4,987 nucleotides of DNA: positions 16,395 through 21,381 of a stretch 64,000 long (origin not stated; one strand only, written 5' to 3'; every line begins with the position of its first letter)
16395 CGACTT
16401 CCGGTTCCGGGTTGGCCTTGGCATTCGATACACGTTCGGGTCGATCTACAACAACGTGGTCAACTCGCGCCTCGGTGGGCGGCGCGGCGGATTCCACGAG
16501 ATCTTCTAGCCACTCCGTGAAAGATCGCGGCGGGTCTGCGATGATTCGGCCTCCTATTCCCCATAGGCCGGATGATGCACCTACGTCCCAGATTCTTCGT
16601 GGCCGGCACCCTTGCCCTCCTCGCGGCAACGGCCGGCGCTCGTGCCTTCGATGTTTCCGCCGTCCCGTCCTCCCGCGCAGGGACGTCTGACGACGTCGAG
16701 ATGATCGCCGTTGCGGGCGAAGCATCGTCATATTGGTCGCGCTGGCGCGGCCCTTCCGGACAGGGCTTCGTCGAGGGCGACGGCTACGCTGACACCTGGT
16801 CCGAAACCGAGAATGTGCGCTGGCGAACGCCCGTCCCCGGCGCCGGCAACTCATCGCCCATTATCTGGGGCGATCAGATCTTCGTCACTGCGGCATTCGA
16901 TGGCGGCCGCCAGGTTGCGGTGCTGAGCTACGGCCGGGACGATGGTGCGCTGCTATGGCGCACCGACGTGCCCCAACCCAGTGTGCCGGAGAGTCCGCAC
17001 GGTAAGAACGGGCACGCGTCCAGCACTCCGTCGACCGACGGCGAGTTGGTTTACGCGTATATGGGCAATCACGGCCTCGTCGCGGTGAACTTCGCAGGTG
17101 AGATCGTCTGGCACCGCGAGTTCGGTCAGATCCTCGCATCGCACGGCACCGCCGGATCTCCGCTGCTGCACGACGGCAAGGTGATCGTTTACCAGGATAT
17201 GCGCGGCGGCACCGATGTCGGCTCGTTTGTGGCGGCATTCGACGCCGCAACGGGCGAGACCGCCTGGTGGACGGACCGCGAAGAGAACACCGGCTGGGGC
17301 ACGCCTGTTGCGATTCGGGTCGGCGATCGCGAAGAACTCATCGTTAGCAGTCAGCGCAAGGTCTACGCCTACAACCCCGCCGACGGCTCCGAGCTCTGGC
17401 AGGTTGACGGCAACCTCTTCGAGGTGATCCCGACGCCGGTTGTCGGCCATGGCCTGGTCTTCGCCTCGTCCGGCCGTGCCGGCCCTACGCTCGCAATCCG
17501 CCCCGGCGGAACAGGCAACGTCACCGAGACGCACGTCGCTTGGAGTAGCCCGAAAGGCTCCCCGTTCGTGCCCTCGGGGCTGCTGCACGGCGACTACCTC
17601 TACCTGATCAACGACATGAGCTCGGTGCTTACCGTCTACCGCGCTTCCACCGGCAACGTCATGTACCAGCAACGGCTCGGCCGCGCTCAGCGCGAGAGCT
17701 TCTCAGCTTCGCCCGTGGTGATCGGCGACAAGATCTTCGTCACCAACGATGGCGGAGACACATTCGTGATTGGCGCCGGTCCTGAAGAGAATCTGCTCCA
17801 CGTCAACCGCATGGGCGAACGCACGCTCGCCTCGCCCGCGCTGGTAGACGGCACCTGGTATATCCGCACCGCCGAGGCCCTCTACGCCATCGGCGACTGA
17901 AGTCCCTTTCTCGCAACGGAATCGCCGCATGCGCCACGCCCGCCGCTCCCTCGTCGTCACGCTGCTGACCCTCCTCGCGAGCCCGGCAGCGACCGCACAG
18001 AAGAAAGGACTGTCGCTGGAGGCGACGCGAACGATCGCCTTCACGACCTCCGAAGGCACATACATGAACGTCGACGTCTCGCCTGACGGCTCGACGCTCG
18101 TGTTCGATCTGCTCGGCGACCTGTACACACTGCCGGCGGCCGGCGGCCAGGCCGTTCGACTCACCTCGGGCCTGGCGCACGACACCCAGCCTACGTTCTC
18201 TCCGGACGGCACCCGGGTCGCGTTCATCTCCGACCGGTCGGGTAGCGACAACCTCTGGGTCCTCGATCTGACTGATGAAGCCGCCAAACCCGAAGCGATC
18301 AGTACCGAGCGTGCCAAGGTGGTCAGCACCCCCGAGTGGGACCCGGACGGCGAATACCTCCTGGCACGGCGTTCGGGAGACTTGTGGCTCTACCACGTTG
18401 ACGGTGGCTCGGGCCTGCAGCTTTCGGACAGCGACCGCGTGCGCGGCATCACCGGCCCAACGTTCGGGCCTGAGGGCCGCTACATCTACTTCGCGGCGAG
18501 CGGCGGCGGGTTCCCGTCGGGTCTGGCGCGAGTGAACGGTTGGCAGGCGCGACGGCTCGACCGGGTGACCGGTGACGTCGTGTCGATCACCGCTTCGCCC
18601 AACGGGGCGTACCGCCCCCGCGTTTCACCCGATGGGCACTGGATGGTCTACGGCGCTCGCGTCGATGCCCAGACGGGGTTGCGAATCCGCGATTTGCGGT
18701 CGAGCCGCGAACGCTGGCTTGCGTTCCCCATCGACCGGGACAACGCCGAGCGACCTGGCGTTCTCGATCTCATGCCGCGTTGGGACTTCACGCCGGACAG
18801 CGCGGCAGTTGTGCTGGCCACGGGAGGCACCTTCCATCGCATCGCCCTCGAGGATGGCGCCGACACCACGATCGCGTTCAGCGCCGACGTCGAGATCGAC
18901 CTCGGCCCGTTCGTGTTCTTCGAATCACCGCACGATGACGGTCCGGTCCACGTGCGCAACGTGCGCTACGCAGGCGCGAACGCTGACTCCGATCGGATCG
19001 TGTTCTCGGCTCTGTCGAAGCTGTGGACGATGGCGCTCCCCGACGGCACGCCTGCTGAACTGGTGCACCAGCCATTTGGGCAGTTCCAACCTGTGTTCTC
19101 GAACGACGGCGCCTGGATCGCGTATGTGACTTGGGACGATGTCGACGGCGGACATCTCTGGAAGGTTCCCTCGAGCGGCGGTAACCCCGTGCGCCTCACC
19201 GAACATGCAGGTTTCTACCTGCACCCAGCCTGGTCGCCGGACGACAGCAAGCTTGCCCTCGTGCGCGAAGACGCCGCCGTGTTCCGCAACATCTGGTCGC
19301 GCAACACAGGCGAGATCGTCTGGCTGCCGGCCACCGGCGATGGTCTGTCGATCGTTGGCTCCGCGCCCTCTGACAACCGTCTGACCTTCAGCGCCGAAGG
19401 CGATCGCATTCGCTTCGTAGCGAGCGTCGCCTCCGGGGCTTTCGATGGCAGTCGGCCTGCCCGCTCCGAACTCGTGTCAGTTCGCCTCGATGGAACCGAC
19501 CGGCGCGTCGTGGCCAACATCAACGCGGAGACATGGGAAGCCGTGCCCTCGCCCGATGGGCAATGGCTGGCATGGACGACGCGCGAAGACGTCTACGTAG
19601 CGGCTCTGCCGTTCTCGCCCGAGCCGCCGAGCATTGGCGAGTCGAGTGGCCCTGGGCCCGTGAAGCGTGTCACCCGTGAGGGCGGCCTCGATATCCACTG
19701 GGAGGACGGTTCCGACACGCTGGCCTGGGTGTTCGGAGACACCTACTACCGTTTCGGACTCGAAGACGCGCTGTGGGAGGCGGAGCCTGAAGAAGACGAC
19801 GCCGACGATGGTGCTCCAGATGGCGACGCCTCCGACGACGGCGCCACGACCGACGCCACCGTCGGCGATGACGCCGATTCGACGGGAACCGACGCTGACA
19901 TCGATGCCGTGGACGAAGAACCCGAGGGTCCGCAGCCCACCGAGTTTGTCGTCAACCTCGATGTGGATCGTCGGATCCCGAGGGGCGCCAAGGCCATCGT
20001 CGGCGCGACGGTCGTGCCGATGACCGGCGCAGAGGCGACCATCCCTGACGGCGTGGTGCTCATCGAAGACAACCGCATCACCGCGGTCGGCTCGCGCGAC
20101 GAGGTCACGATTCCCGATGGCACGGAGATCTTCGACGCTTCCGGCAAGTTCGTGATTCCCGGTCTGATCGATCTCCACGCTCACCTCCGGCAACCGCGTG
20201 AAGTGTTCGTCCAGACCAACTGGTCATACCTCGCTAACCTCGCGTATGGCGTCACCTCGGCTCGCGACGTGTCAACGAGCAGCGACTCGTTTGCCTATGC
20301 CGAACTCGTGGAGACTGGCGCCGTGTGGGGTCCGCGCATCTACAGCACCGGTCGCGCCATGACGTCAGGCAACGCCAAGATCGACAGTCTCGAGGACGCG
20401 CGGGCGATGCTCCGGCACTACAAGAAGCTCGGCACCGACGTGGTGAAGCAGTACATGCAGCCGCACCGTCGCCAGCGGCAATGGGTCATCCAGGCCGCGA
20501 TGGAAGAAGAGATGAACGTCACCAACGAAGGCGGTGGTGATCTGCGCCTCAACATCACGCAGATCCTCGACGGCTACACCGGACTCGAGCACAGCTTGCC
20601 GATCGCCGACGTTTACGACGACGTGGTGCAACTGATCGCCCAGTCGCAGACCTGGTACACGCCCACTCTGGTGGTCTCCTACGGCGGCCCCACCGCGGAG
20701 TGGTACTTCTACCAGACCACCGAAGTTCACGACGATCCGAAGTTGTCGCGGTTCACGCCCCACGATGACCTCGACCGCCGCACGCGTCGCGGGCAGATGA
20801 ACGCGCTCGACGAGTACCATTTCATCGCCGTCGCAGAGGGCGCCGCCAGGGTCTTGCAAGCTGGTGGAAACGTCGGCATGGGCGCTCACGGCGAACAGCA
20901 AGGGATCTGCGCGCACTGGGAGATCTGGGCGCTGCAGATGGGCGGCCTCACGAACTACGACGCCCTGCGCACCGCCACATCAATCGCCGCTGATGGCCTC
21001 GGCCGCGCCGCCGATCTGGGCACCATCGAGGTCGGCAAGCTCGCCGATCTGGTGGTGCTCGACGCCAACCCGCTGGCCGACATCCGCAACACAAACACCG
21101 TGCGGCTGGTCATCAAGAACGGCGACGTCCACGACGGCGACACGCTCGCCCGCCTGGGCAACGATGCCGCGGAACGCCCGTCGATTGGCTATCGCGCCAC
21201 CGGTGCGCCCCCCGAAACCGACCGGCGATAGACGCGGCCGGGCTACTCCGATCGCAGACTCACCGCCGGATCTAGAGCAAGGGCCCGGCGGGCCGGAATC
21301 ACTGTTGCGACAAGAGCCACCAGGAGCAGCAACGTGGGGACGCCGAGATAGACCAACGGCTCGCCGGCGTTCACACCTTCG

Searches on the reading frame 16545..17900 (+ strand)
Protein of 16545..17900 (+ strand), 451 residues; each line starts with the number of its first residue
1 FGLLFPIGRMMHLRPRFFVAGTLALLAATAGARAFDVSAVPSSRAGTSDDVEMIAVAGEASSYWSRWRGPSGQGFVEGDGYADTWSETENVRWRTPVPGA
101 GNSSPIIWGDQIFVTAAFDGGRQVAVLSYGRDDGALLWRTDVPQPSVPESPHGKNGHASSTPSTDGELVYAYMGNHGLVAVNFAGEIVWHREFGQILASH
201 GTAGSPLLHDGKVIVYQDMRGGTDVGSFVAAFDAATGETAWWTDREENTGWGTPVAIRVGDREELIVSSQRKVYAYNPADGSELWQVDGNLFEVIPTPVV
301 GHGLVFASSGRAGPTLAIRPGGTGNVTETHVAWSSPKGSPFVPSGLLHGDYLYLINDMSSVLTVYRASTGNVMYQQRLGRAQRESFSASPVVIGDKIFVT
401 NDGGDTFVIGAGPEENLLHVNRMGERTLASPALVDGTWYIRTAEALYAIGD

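Call 73: search_protein_families(library=pfam, max_evalue=0.00001, proteins=[window:16545-17900:+])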
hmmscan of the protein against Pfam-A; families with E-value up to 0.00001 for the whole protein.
window:16545-17900:+ (451 aa): 2 families
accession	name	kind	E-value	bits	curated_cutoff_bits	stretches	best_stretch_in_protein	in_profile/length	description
PF13360.13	PQQ_2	-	4.3e-26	92.4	27.6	1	126-373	5-230/233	Outer membrane protein assembly factor BamB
PF13570.13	Beta-prop_ACSF4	-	2.7e-08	34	133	0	160-399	95-317/329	Beta-alanine-activating enzyme, beta-propeller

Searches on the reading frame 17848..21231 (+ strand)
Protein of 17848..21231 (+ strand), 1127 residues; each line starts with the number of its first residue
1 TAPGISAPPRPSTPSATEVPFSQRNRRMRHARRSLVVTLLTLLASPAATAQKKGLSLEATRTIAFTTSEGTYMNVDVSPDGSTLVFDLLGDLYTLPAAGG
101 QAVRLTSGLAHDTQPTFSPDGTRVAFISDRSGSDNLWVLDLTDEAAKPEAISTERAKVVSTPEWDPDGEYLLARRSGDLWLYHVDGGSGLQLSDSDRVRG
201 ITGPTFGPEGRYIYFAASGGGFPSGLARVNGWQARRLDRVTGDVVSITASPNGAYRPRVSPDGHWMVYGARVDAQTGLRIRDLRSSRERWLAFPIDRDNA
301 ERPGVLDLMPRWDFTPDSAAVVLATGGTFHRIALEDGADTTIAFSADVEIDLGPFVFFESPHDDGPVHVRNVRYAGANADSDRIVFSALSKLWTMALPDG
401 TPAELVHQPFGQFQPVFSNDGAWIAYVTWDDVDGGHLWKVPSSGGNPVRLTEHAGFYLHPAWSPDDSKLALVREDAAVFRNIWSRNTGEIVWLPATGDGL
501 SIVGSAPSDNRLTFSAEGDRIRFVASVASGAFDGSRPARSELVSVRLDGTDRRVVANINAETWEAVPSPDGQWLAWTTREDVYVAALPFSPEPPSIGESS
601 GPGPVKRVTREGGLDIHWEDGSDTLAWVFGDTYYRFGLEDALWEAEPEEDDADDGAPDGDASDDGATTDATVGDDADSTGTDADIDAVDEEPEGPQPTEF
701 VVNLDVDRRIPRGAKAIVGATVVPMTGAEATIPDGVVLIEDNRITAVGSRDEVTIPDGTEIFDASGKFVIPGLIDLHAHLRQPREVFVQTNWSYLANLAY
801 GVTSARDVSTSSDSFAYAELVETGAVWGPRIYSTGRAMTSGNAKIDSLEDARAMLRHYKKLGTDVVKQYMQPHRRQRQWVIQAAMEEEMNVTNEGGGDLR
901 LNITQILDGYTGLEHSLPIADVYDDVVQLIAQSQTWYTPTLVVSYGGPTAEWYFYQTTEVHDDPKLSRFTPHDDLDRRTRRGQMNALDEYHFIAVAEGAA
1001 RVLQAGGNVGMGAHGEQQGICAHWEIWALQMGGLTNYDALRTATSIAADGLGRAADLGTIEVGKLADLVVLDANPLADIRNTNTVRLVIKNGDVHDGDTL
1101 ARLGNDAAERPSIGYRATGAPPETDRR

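Call 73: search_protein_families(library=pfam, max_evalue=0.00001, proteins=[window:17848-21231:+])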
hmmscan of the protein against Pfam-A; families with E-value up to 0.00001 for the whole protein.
window:17848-21231:+ (1127 aa): 4 families
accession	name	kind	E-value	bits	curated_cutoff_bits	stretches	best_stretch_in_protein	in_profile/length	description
PF07676.18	PD40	-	1.2e-29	102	20.9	1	103-138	2-38/38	WD40-like Beta Propeller Repeat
PF01979.26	Amidohydro_1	-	1.1e-20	74.6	25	1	768-1094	1-344/345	Amidohydrolase family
PF07969.17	Amidohydro_3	-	4.7e-14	53.2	29.7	1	1027-1094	387-470/472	Amidohydrolase family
PF00930.27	DPPIV_N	-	2e-08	33.8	22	0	59-108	32-81/354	Dipeptidyl peptidase IV (DPP IV) N-terminal region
